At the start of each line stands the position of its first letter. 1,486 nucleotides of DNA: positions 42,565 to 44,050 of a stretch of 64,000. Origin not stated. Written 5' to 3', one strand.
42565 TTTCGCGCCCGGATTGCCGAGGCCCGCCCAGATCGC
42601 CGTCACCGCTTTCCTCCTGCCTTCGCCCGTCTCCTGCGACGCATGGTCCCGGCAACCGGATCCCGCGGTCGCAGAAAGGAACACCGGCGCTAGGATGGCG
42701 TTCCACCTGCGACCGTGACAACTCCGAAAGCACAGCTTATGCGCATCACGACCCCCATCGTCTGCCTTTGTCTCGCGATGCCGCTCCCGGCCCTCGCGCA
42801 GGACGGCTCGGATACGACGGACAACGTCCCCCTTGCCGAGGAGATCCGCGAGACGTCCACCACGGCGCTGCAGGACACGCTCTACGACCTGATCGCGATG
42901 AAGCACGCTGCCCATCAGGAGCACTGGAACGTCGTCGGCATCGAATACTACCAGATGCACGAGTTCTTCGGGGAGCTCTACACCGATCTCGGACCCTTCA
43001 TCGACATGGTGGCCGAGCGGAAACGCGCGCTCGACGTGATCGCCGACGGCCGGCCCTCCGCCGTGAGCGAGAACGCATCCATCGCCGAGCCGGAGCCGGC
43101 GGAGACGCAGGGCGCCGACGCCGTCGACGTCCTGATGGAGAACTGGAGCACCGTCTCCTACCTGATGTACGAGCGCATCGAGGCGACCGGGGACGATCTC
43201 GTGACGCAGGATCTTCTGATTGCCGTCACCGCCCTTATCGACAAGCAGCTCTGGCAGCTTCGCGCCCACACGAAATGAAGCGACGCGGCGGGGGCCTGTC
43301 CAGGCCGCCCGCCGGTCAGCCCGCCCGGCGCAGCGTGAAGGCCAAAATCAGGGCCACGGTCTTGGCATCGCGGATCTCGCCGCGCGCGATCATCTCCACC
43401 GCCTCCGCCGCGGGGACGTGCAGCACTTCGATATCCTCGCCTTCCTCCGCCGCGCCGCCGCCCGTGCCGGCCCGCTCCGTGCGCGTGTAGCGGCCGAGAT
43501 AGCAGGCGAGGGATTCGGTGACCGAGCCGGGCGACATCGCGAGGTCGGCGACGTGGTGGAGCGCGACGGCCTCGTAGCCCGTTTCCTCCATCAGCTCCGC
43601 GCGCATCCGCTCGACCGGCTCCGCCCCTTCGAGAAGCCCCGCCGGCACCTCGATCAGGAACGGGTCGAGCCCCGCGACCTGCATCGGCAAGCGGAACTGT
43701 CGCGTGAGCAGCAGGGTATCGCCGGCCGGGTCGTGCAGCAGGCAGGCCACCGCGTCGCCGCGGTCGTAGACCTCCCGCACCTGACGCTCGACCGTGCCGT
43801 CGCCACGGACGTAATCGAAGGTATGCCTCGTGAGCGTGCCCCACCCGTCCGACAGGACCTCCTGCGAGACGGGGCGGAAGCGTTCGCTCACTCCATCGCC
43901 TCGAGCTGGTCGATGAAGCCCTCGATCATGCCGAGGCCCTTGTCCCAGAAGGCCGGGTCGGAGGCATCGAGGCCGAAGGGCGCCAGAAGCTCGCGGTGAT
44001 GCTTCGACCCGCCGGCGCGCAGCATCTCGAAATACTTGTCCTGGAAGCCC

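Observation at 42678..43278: Acidic, apparently exported Dps under general-stress-response control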

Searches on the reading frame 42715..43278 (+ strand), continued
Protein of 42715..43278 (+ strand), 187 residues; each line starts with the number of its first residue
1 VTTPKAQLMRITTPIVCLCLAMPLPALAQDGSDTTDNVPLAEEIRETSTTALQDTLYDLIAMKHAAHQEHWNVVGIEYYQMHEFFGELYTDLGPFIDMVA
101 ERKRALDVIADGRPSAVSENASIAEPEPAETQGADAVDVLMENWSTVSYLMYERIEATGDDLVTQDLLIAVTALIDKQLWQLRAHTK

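Call 62: fold_search(model_id=the predicted structure, library=pdb)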
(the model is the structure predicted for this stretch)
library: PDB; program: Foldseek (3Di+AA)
matches with E <= 10: 940; with E <= 0.001: 174
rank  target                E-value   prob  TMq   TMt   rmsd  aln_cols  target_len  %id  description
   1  2c2j                  7.6e-09  1.00  0.77  0.84   1.0       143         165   31  Crystal Structure Of The Dps92 From Deinococcus Radiodurans (released 2007-02-20)
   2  6tgt                  8.1e-08  1.00  0.76  0.83   1.0       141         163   30  The Calcium soaked crystal structure of the DPS2 from DEINOCOCCUS RADIODURANS to 2.16A resolution (Soaked in CaCl2 [5mM] (released 2020-12-02)
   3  5ww9_C                1.2e-07  1.00  0.76  0.84   1.5       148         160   30  Crystal structure of R73E mutant of the second DNA-Binding protein under starvation from Mycobacterium smegmatis (released 2017-08-09)
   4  1n1q_A                1.2e-07  1.00  0.77  0.91   1.7       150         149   26  Crystal structure of a Dps protein from Bacillus brevis (released 2003-05-27)
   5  1jig_A                1.3e-07  1.00  0.75  0.92   1.4       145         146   24  Dlp-2 from Bacillus anthracis (released 2002-06-19)
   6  4a25_D                2.0e-07  1.00  0.75  0.81   1.3       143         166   27  X-ray structure Dps from Kineococcus radiotolerans in complex with Mn (II) ions. (released 2012-10-03)
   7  8hwz_C                2.1e-07  1.00  0.75  0.92   1.2       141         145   31  Cryo-EM structure of delta N15 MsDps2 of Mycobacterium smegmatis (released 2024-07-10)
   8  4m32_A                2.2e-07  1.00  0.75  0.84   1.6       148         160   30  Crystal structure of gated-pore mutant D138N of second DNA-Binding protein under starvation from Mycobacterium smegmat (released 2014-03-05)
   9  4m34_C                2.3e-07  1.00  0.75  0.86   1.6       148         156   30  Crystal structure of gated-pore mutant D138H of second DNA-Binding protein under starvation from Mycobacterium smegmat (released 2014-03-05)
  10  2chp_A                2.3e-07  1.00  0.76  0.91   1.8       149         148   25  Crystal structure of the dodecameric ferritin MrgA from B. subtilis 168 (released 2007-04-03)
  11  2f7n                  2.3e-07  1.00  0.79  0.80   7.6       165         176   24  Structure of D. radiodurans Dps-1 (released 2006-11-14)
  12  4m35_A                2.4e-07  1.00  0.75  0.83   1.6       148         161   30  Crystal structure of gated-pore mutant H126/141D of second DNA-Binding protein under starvation from Mycobacterium sme (released 2014-03-05)
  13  2z90_B                2.8e-07  1.00  0.75  0.83   1.3       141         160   31  Crystal Structure of the Second Dps from Mycobacterium smegmatis (released 2008-04-22)
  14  2z90_A                2.8e-07  1.00  0.75  0.83   1.3       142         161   31  Crystal Structure of the Second Dps from Mycobacterium smegmatis (released 2008-04-22)
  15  2yjj_E                2.9e-07  1.00  0.76  0.90   1.5       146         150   26  Structure of Dps from MICROBACTERIUM ARBORESCENS in the low iron form (released 2011-06-29)
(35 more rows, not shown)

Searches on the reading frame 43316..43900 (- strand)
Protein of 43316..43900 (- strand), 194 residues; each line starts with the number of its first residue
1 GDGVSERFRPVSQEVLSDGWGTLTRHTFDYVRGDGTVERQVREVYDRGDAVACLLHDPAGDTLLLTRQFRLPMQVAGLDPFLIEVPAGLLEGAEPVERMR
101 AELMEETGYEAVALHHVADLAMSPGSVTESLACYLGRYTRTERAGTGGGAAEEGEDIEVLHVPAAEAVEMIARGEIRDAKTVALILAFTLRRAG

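Call 3: search_protein_families(library=pfam, proteins=[window:43316-43900:-], max_evalue=0.01)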
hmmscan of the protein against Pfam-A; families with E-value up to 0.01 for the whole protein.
window:43316-43900:- (194 aa): 1 family
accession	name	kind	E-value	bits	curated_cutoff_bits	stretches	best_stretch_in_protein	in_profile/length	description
PF00293.34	NUDIX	-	1.5e-06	28.7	21.1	1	47-182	2-131/134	NUDIX domain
